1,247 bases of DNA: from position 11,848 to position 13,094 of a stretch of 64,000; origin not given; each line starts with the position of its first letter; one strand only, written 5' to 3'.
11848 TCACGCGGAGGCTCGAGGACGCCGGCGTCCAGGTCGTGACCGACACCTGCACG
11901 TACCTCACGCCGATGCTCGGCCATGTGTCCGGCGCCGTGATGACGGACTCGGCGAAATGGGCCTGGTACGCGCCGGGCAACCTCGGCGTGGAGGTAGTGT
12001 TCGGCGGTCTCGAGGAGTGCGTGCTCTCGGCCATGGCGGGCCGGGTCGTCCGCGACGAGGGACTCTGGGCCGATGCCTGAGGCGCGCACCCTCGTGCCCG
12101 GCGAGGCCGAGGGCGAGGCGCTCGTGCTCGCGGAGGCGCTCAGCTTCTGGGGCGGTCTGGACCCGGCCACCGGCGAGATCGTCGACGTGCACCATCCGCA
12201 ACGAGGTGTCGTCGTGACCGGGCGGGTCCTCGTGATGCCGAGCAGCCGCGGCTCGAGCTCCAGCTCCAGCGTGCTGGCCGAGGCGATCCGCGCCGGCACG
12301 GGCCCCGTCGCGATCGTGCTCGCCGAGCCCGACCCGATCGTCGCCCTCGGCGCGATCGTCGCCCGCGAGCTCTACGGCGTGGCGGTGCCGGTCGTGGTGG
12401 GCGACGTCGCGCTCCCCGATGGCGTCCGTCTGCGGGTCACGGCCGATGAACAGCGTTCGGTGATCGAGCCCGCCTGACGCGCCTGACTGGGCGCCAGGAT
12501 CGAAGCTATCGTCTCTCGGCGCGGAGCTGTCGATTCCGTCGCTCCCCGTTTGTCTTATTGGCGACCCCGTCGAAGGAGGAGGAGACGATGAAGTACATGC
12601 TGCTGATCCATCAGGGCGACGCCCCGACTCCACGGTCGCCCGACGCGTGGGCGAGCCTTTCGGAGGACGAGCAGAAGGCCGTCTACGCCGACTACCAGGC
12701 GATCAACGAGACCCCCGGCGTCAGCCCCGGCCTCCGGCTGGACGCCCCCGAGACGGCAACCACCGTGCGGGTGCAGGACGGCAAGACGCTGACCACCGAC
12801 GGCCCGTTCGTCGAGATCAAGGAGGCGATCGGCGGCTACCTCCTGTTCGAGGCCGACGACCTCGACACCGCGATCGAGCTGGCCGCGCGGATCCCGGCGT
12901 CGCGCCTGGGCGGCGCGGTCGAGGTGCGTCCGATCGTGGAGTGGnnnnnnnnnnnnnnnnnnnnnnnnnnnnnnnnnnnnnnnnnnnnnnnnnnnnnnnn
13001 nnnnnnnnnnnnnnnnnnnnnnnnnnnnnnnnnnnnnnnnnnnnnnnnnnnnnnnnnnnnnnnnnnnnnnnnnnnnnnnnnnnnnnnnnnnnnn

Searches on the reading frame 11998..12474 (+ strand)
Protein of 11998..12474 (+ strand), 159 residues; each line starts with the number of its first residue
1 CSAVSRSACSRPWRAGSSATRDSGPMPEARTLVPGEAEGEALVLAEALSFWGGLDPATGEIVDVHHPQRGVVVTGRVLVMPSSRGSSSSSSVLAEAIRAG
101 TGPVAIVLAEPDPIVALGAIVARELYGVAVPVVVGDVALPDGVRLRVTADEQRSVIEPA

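Call 50: search_protein_families(library=pfam, proteins=[window:11998-12474:+], max_evalue=0.001)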
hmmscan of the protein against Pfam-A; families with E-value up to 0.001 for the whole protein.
window:11998-12474:+ (159 aa): 1 family
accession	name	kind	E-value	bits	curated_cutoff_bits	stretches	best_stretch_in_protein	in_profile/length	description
PF01989.23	AcnX_swivel_put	-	3.3e-27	94.6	27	1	48-133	1-80/80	Aconitase X swivel domain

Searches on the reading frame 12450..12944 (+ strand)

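Call 50: search_protein_families(library=pfam, proteins=[window:12450-12944:+], max_evalue=0.001)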
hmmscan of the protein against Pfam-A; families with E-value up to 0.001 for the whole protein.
window:12450-12944:+ (165 aa): 1 family
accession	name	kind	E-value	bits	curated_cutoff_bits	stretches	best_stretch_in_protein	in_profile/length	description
PF03795.20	YCII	-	2.6e-14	53.9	24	1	47-165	1-94/95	YCII-related domain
